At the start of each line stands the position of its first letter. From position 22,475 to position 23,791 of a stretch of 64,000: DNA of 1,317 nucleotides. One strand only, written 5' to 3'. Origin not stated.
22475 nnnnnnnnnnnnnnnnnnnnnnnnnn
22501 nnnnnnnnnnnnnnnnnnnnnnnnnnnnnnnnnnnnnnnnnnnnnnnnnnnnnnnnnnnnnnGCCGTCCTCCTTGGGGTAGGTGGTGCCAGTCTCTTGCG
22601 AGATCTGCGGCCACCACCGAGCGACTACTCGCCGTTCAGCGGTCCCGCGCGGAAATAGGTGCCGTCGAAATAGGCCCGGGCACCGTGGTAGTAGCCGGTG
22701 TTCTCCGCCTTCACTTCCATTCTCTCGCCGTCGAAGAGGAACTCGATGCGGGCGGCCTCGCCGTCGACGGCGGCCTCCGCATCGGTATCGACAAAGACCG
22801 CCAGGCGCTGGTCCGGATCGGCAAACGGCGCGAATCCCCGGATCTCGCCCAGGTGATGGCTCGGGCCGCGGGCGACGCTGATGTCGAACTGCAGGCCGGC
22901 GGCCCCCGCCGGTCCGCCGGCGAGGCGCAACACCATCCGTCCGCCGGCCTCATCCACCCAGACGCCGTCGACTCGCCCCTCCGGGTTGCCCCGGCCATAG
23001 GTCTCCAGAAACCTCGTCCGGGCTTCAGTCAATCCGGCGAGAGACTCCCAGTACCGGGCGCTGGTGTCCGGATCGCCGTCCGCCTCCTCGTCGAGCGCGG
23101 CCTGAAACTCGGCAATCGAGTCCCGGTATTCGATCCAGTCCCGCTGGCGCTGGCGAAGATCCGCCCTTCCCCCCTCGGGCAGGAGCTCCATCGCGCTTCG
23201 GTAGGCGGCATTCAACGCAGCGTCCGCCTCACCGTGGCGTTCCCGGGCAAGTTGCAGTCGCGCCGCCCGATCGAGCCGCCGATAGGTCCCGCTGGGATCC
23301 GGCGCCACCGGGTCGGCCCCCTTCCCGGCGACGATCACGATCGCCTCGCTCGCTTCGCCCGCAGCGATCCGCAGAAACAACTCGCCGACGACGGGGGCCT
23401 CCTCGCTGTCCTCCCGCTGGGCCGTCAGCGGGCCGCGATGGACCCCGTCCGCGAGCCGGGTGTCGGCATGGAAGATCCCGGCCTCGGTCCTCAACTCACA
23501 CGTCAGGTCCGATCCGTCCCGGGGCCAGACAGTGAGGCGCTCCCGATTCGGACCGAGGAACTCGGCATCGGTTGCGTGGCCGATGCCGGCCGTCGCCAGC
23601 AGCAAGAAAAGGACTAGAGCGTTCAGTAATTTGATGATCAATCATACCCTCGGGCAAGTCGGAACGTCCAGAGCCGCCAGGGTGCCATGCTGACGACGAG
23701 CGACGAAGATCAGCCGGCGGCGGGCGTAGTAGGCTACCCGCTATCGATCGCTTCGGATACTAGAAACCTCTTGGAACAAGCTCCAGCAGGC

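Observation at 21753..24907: Lower-GC three-gene island: signal-less PG-binding muramidase preceded by a periplasmic DUF1311/LprI-like protein, plus a PIG-V-like glycosyltransferase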

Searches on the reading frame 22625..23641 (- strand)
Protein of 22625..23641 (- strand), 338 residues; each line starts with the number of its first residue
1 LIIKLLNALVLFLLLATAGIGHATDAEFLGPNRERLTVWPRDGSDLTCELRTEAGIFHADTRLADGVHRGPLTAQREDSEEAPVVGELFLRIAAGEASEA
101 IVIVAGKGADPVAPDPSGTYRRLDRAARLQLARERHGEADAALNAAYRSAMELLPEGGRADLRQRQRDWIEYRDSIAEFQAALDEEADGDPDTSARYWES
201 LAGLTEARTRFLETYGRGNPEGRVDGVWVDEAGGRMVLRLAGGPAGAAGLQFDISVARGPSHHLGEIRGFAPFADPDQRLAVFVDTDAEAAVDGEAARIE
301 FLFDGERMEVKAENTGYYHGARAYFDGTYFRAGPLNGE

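Call 3: search_protein_families(library=pfam, proteins=[window:22625-23641:-], max_evalue=0.01)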
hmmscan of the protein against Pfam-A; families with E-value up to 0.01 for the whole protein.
window:22625-23641:- (338 aa): 1 family
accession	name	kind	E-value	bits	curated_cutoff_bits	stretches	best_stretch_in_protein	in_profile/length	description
PF07007.17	LprI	-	1.4e-09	38.8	22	1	129-212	15-106/106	Lysozyme inhibitor LprI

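Call 5: search_protein_families(library=ncbifam, proteins=[window:22625-23641:-], max_evalue=0.1)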
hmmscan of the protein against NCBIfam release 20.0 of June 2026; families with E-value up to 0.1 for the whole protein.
window:22625-23641:- (338 aa): 0 families

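Call 6: search_protein_families(library=phrogs, proteins=[window:22625-23641:-], max_evalue=0.01)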
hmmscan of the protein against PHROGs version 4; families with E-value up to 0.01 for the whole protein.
window:22625-23641:- (338 aa): 1 family
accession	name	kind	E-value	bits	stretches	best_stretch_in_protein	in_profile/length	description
phrog_4895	-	unknown function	0.0003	21.7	1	139-216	47-121/132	-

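Call 18: find_homologous_proteins(query=window:22625-23641:-)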
Query window:22625-23641:- (338 aa): 18 proteins with E <= 0.001 among 8000 candidates.
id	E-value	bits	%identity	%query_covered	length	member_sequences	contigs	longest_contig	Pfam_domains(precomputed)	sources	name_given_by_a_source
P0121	1.5e-219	746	100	100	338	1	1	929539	PF07007.18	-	-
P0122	1.0e-178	612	85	95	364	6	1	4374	PF07007.18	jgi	-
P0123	2.2e-143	496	70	99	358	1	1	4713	PF07007.18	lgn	-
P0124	1.1e-103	365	69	75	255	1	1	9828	PF07007.18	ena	-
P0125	3.2e-74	268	42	94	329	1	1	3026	PF07007.18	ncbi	-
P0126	4.7e-70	255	40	98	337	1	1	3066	PF07007.18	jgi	-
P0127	3.6e-67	245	40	98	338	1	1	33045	PF07007.18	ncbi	-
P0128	4.7e-50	189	40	87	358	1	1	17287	PF07007.18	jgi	jgi:uncharacterized protein YecT (DUF1311 family)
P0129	8.6e-35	139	39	63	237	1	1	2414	PF07007.18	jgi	jgi:uncharacterized protein YecT (DUF1311 family)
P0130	1.4e-31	128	39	73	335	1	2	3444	PF07007.18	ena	-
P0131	6.4e-31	126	40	63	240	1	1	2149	PF07007.18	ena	-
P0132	1.0e-25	109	37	62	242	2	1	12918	PF07007.18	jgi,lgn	jgi:uncharacterized protein YecT (DUF1311 family)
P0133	3.3e-25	107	36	64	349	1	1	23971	PF07007.18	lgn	-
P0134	3.0e-24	104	35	62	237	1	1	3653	PF07007.18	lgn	-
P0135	1.2e-23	102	34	79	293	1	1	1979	PF07007.18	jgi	jgi:uncharacterized protein YecT (DUF1311 family)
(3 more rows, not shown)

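Call 19: find_encoding_contigs(protein=P0127, flank=5000, max_places=2)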
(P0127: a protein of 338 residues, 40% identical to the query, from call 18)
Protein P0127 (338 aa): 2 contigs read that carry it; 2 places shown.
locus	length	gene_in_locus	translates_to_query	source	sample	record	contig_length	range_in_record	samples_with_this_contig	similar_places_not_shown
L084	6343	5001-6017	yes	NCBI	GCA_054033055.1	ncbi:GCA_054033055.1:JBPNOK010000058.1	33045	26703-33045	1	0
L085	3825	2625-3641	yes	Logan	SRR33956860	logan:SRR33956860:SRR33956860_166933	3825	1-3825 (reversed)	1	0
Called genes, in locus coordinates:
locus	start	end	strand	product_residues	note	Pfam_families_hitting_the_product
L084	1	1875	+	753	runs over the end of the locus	PF27016:TCAF_N, PF17291:M60-like_N, PF13402:Peptidase_M60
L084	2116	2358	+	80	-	-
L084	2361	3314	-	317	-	PF01261:AP_endonuc_2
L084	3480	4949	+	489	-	PF00884:Sulfatase, PF01663:Phosphodiest (weak), PF16347:SGSH_C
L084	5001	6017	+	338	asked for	PF07007:LprI (weak)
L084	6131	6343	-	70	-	?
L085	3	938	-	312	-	?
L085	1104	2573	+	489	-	PF00884:Sulfatase, PF01663:Phosphodiest (weak), PF16347:SGSH_C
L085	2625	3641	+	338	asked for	PF07007:LprI (weak)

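Call 20: find_encoding_contigs(protein=P0128, flank=5000, max_places=2)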
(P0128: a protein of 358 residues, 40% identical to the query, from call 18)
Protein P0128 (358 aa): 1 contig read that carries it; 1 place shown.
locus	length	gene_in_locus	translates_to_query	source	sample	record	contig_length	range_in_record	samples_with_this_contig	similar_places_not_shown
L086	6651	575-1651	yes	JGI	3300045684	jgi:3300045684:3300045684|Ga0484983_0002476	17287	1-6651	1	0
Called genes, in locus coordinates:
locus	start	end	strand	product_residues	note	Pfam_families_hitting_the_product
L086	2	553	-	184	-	?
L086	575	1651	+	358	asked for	PF07007:LprI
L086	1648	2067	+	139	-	PF10825:DUF2752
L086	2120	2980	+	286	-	PF06283:ThuA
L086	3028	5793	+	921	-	PF12419:DUF3670, PF00176:SNF2-rel_dom, PF00271:Helicase_C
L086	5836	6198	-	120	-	PF00072:Response_reg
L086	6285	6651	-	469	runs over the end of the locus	PF00989:PAS (weak), PF08448:PAS_4, PF00512:HisKA, PF02518:HATPase_c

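Call 21: find_encoding_contigs(protein=P0133, flank=5000, max_places=2)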
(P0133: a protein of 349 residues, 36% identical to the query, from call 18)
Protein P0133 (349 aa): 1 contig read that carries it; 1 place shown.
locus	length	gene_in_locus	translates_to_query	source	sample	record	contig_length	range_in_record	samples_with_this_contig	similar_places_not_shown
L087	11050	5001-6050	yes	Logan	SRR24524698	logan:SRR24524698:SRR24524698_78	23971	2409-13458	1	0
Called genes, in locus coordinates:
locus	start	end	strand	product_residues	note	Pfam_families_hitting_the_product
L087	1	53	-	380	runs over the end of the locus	PF01757:Acyl_transf_3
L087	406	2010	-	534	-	PF01139:RtcB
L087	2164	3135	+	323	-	PF00389:2-Hacid_dh, PF02826:2-Hacid_dh_C, PF00670:AdoHcyase_NAD (weak)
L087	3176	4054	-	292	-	-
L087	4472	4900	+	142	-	-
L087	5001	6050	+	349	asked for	PF07007:LprI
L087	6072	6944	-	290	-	PF00763:THF_DHG_CYH, PF02882:THF_DHG_CYH_C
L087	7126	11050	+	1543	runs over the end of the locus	PF00932:LTD, PF13287:Fn3_assoc, PF13290:CHB_HEX_C_1, PF08757:CotH, PF00932:LTD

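Call 22: find_encoding_contigs(protein=P0123, flank=5000, max_places=2)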
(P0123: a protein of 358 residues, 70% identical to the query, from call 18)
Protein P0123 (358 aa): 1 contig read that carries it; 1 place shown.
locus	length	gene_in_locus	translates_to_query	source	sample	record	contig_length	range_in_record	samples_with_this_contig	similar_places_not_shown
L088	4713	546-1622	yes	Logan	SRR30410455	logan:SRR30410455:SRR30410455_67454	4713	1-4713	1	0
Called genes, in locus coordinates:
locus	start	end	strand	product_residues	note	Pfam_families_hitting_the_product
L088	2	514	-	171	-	?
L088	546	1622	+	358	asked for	PF07007:LprI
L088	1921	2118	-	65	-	-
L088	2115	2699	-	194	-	-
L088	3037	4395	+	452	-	PF13271:DUF4062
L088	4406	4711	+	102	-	?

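Call 25: find_encoding_contigs(protein=P0124, flank=5000, max_places=2)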
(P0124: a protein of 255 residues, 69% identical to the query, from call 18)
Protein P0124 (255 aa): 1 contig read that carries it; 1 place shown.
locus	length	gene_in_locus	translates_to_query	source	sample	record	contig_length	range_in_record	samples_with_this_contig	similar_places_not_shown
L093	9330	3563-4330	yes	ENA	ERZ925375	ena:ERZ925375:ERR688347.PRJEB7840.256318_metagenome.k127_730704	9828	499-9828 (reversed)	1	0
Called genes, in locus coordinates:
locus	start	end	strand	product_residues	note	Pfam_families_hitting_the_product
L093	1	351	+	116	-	?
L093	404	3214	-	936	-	PF00550:PP-binding, PF00501:AMP-binding, PF01553:Acyltransferase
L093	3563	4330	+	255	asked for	PF07007:LprI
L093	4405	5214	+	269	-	-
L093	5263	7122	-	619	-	-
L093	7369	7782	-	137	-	PF13560:HTH_31, PF01381:HTH_3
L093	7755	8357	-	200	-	-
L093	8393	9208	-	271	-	PF02558:ApbA (faint), PF03446:NAD_binding_2 (weak), PF03807:F420_oxidored, PF14748:P5CR_dimer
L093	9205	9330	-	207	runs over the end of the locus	?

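Call 27: search_protein_families(library=padloc, proteins=[window:22625-23641:-], max_evalue=0.01)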
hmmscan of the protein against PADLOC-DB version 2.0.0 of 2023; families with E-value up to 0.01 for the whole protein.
window:22625-23641:- (338 aa): 0 families

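Call 56: predict_structure(alignment_id=A3)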
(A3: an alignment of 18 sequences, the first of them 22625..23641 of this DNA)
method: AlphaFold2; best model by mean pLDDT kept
length: 338 residues; sequences in the alignment: 18
mean_pLDDT: 83.9   pTM: 0.76
mean pLDDT of the five models: 83.9, 82.8, 82.3, 82.0, 71.7
residues with pLDDT >= 90: 183; 70-90: 103; 50-70: 26; < 50: 26
segments of 3 or more residues with pLDDT < 50: 1-23
pLDDT, mean of each block of 10 residues (from residue 1): 33 36 72 90 87 89 90 76 88 72 71 84 92 96 97 92 93 90 89 94 92 91 93 89 90 79 78 95 92 90 95 80 76 78
secondary structure, 60 per line:
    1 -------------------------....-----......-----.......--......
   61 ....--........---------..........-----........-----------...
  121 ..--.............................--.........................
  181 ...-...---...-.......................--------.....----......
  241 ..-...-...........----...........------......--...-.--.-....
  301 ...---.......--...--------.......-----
elements in order: E26-29 E35-40 E46-52 E55-64 E67-74 E84-93 E99-106 E118-122 H125-153 H156-183 H195-217 E226-230 E235-242 E248-258 E263-273 E280-285 E297-303 E307-313 E327-333

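Call 59: fold_search(model_id=the predicted structure, library=pdb)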
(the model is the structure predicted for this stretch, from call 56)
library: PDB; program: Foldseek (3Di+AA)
matches with E <= 10: 729; with E <= 0.001: 0
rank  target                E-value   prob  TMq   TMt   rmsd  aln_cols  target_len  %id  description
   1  6s50_A                9.0e-03  0.77  0.19  0.25  21.3       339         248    8  scdSav(SARK)mv2 - Engineering Single-Chain Dimeric Streptavidin as Host for Artificial Metalloenzymes (released 2019-09-25)
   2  6eyv_A                2.0e-02  0.97  0.21  0.16  18.7       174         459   13  Crystal structure of the pyoverdine maturation protein PvdP in complex with the mock substrates L-tyrosine and zinc. (released 2018-08-01)
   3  6eys_B                3.1e-02  0.69  0.20  0.15  21.0       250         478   11  Crystal structure of the periplasmic pyoverdine maturation protein PvdP (released 2018-08-01)
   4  3ew2_B                3.3e-02  1.00  0.24  0.57   4.5       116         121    7  Crystal structure of rhizavidin-biotin complex (released 2008-12-23)
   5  3szh_E                3.8e-02  1.00  0.21  0.51   5.2       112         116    5  Crystal structure of apo shwanavidin (P1 form) (released 2012-04-11)
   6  3szh_F                4.1e-02  0.99  0.21  0.50   5.4       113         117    5  Crystal structure of apo shwanavidin (P1 form) (released 2012-04-11)
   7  3szh_B                5.0e-02  0.99  0.21  0.49   5.3       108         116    6  Crystal structure of apo shwanavidin (P1 form) (released 2012-04-11)
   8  3t2x_A                5.8e-02  0.99  0.21  0.50   5.4       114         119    5  Structure of shwanavidin low affinity mutant (F43A) (released 2012-04-11)
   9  3szi_F                6.1e-02  0.99  0.22  0.52   5.2       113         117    5  Structure of apo shwanavidin (P21 form) (released 2012-04-25)
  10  8tl9_C                6.5e-02  0.44  0.19  0.05  13.0       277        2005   10  Human Type 3 IP3 Receptor - Resting State (+IP3/ATP) (released 2023-11-08)
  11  6rrr_B                6.8e-02  0.66  0.21  0.16  20.6       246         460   10  Crystal structure of the tyrosinase PvdP from Pseudomonas aeruginosa (released 2020-04-15)
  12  6hds_D                7.2e-02  0.99  0.22  0.56   5.7       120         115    7  Crystal Structure of apo short afifavidin (released 2018-11-14)
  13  7p8y_A                8.0e-02  0.99  0.21  0.54   5.1       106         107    7  Short wilavidin apo form (released 2021-11-17)
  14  3ew2_F                8.4e-02  0.99  0.22  0.56   5.3       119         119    7  Crystal structure of rhizavidin-biotin complex (released 2008-12-23)
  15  4jnj_D                8.4e-02  0.99  0.22  0.57   5.5       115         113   10  Structure based engineering of streptavidin monomer with a reduced biotin dissociation rate (released 2013-05-29)
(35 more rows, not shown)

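Call 79: search_solved_structures(query=A3, max_evalue=1, show_alignments=2)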
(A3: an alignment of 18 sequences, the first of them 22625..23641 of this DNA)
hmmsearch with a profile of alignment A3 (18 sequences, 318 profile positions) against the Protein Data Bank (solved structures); distinct sequences matched with E-value up to 1: 3.
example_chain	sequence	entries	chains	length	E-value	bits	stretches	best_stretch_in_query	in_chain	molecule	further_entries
6ar7_A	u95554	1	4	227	0.00014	24.5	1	121-158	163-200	Uncharacterized protein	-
3gi7_A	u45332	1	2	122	0.085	15.3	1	103-199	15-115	Secreted protein of unknown function DUF1311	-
6j9r_A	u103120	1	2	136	0.49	12.8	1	103-143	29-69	Brain tumor protein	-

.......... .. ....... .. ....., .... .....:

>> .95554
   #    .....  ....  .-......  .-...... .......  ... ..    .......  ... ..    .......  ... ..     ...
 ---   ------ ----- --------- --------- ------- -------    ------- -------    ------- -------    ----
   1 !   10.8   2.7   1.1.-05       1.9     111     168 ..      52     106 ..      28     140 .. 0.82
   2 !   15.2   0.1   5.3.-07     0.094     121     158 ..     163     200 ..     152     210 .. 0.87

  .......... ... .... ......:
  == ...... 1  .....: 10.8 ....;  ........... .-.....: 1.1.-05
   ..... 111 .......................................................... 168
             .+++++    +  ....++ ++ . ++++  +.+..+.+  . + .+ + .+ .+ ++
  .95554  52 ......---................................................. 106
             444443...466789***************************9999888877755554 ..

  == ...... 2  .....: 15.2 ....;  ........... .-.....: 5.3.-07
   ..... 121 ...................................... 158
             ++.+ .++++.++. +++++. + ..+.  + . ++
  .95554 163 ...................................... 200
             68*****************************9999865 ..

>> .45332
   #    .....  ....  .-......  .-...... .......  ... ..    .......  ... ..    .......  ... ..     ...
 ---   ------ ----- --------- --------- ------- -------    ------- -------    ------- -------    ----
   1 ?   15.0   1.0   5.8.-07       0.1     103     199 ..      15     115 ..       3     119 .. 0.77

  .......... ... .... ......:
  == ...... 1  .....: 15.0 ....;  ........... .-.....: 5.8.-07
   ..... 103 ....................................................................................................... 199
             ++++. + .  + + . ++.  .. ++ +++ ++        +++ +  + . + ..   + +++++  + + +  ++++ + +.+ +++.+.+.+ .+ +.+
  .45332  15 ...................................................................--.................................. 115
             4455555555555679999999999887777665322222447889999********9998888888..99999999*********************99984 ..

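Call 89: search_protein_families(library=pfam, proteins=[L093:5263-7122:-, L093:7369-7782:-, L093:7755-8357:-, L088:2115-2900:-, L088:3037-4395:+, L088:4406-4711:+], max_evalue=0.01)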
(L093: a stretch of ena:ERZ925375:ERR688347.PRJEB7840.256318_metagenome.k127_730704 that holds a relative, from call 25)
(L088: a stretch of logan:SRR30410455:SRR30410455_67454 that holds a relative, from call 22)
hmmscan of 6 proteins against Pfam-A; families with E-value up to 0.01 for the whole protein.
L093:5263-7122:- (619 aa): 0 families

L093:7369-7782:- (137 aa): 7 families
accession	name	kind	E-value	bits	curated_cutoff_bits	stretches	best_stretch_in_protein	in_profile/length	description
PF01381.28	HTH_3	-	3.5e-12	46.6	23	1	57-108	1-52/55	Helix-turn-helix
PF13560.12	HTH_31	-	8e-10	39.3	27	1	56-106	5-56/64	Helix-turn-helix domain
PF01047.28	MarR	-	0.0015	18.8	24.6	1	56-83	8-35/59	MarR family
PF12844.13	HTH_19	-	0.0031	17.8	30.2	1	54-105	1-52/64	Helix-turn-helix domain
PF12802.13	MarR_2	-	0.0043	17.6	27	1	56-84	10-39/61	MarR family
PF13412.12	HTH_24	-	0.0047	16.9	21.9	1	57-83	9-35/48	Winged helix-turn-helix DNA-binding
PF13413.12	HTH_25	-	0.0074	16.5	24.6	0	56-105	1-56/62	Helix-turn-helix domain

L093:7755-8357:- (200 aa): 0 families

L088:2115-2900:- (261 aa): 0 families

L088:3037-4395:+ (452 aa): 1 family
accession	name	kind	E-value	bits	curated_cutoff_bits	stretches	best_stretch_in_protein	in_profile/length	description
PF13271.11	DUF4062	-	1.3e-10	41.7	24.7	1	4-87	1-82/82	Domain of unknown function (DUF4062)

L088:4406-4711:+ (102 aa): 18 families
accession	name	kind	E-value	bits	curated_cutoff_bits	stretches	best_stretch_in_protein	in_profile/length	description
PF00004.35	AAA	-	1.3e-08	35.8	21.2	1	45-79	1-35/131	ATPase family associated with various cellular activities (AAA)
PF07728.20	AAA_5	-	4.4e-06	27.2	22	1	44-81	1-39/139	AAA domain (dynein-related subfamily)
PF01078.27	Mg_chelatase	-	2.3e-05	24.3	20.3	1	29-64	9-44/207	Magnesium chelatase, subunit ChlI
PF05496.18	RuvB_N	-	9.3e-05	22.7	27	1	45-81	36-72/159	Holliday junction DNA helicase RuvB P-loop domain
PF03215.21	Rad17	-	0.0001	22.7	23.8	1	44-74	47-77/186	Rad17 P-loop domain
PF20030.5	bpMoxR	-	0.00011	21.8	27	1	26-97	15-85/205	MoxR domain in the MoxR-vWA-beta-propeller ternary systems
PF06068.19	TIP49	-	0.00017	21.3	23.8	1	36-70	44-78/347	TIP49 P-loop domain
PF24883.2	NPHP3_N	-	0.00031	21.4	24.8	1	45-66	25-46/164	Nephrocystin 3, N-terminal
PF20720.3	nSTAND3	-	0.00049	20.3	27.2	1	44-72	19-47/155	Novel STAND NTPase 3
PF13191.12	AAA_16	-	0.00052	21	32.6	1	29-77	10-63/167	AAA ATPase domain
PF05729.18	NACHT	-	0.0019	18.5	26.7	1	43-66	1-24/167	NACHT domain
PF13401.12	AAA_22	-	0.0033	18.2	27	1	44-67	7-33/130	AAA domain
PF02367.23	TsaE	-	0.0049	17.3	26.6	1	38-78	17-54/128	Threonylcarbamoyl adenosine biosynthesis protein TsaE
PF13207.12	AAA_17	-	0.005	17.6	27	0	49-71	2-24/136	AAA domain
PF00910.28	RNA_helicase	-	0.0052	17.7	21.5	1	46-70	2-26/105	RNA helicase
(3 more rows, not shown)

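Call 90: search_protein_families(library=phrogs, proteins=[L093:5263-7122:-, L093:7369-7782:-, L093:7755-8357:-, L088:2115-2900:-, L088:3037-4395:+, L088:4406-4711:+], max_evalue=0.001)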
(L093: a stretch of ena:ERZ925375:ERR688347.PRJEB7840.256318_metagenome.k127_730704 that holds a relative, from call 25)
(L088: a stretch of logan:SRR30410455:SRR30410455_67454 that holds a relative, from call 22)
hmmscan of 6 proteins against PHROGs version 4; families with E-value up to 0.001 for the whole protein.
L093:5263-7122:- (619 aa): 0 families

L093:7369-7782:- (137 aa): 9 families
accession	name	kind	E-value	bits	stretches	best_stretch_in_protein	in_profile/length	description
phrog_1373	-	transcription regulation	4e-10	40.9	1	57-122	68-133/166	transcriptional regulator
phrog_2328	-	transcription regulation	4e-08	34.1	1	57-107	20-70/128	transcriptional repressor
phrog_2439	-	transcription regulation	4e-07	30.2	1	54-107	9-62/367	transcriptional regulator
phrog_3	-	transcription regulation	4.4e-07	31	1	53-111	89-148/430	transcriptional repressor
phrog_5823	-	transcription regulation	8.3e-06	26.2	1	54-120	8-75/404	transcriptional regulator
phrog_8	-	transcription regulation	1e-05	26.2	1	57-104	81-128/346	transcriptional regulator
phrog_7241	-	transcription regulation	1.1e-05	26.5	1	57-107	66-116/122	transcriptional regulator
phrog_7950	-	transcription regulation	0.00051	21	0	57-92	12-44/68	transcriptional repressor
phrog_2967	-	transcription regulation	0.00066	20.3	1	57-105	15-63/225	transcriptional regulator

L093:7755-8357:- (200 aa): 1 family
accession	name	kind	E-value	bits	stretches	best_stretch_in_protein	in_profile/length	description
phrog_13263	-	unknown function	1.1e-10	42.9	1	32-160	27-161/186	-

L088:2115-2900:- (261 aa): 0 families

L088:3037-4395:+ (452 aa): 0 families

L088:4406-4711:+ (102 aa): 5 families
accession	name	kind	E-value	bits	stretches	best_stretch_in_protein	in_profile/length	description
phrog_3757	-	unknown function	8.3e-09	36.3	1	37-72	121-156/367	-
phrog_10401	-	other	1.1e-06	28.7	1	41-72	459-490/667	ATPase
phrog_11838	-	DNA, RNA and nucleotide metabolism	1.2e-06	29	1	45-81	43-79/420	clamp loader of DNA polymerase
phrog_249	-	moron, auxiliary metabolic gene and host takeover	7.7e-06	26.5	1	39-79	124-164/380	porphyrin biosynthesis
phrog_168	-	DNA, RNA and nucleotide metabolism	1.3e-05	26.1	1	42-77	42-77/314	clamp loader of DNA polymerase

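Call 97: fold_search(model_id=the predicted structure, library=viral)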
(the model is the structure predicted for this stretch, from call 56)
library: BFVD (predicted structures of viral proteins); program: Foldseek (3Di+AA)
matches with E <= 10: 533; with E <= 0.001: 1
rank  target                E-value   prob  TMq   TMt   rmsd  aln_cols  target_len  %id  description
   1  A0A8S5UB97            4.4e-05  1.00  0.28  0.25   8.6       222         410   20  Uncharacterized protein [Caudovirales sp. ctcT39]
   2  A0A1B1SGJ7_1          4.5e-03  0.63  0.13  0.05  26.5       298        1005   10  (no name in the UniProt tables at hand)
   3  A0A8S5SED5            2.2e-02  0.33  0.18  0.19  21.9       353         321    8  CcmE [Myoviridae sp. ct8mY9]
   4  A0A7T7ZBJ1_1          2.3e-02  0.35  0.13  0.07  31.9       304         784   11  (no name in the UniProt tables at hand)
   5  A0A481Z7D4            2.6e-02  0.99  0.21  0.42   7.7       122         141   13  Avidin family protein [Pithovirus LCPAC201]
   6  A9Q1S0                4.9e-02  0.18  0.12  0.17  24.3       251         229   13  Hypothetical phage protein [Escherichia phage phiEcoM-GJ1]
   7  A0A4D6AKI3            5.4e-02  0.12  0.14  0.09  30.8       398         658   14  (no name in the UniProt tables at hand)
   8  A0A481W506            6.3e-02  0.11  0.12  0.10  21.7       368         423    8  Uncharacterized protein [Pseudomonas phage Psa21]
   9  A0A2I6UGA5            7.7e-02  0.80  0.17  0.34  14.2       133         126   16  Uncharacterized protein [Salinibacter phage M8CC-19]
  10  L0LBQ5                7.7e-02  0.18  0.13  0.07  35.9       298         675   10  Tail fiber protein [Bacillus phage phiAGATE]
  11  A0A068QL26            8.6e-02  0.09  0.11  0.12  21.2       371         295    5  Proliferating cell nuclear antigen [Armadillidium vulgare iridescent virus]
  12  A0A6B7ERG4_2          8.6e-02  0.06  0.09  0.06  21.1       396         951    8  (no name in the UniProt tables at hand)
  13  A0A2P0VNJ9            1.0e-01  0.13  0.13  0.05  18.9       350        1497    9  Fibronectin type III domain-containing protein [Tetraselmis virus 1]
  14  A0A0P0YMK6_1          1.1e-01  0.09  0.11  0.06  20.3       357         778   11  (no name in the UniProt tables at hand)
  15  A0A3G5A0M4            1.1e-01  0.07  0.13  0.09  23.2       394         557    9  Uncharacterized protein [Harvfovirus sp.]
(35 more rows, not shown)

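Call 109: find_encoding_contigs(protein=P0132, flank=4000, max_places=2)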
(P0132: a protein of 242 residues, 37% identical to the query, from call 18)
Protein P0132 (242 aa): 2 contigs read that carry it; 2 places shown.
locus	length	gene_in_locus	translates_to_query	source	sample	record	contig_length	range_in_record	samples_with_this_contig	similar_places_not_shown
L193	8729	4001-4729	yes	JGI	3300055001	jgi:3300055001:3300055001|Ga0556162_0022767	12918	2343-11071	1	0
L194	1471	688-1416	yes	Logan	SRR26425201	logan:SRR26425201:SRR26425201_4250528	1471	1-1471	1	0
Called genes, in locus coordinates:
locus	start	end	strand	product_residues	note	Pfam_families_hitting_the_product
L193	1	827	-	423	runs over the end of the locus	PF07586:HXXSHH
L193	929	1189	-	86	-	PF06769:YoeB_toxin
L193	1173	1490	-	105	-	PF09386:ParD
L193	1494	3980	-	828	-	PF13442:Cytochrome_CBB3 (weak), PF07635:PSCyt1 (faint), PF07626:PSD3, PF07637:PSD5, PF07631:PSD4, PF07627:PSCyt3, PF07624:PSD2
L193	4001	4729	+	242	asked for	PF07007:LprI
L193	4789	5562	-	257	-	PF00561:Abhydrolase_1, PF12146:Hydrolase_4, PF12697:Abhydrolase_6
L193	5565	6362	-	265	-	PF03328:HpcH_HpaI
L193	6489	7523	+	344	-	PF14100:DUF6807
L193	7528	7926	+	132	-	-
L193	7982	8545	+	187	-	PF08819:DUF1802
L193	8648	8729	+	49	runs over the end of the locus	-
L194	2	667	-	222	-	?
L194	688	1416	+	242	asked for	PF07007:LprI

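Call 110: find_encoding_contigs(protein=P0126, flank=4000, max_places=2)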
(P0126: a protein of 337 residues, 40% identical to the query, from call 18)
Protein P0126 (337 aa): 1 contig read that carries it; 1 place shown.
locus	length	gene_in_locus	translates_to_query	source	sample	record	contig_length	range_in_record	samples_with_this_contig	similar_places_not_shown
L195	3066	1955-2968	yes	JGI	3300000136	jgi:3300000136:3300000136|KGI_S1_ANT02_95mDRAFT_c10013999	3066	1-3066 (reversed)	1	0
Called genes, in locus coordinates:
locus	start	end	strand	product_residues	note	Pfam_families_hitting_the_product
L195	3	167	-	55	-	?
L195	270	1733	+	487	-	PF00884:Sulfatase, PF01663:Phosphodiest (weak), PF16347:SGSH_C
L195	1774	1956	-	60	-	-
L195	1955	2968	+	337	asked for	PF07007:LprI (weak)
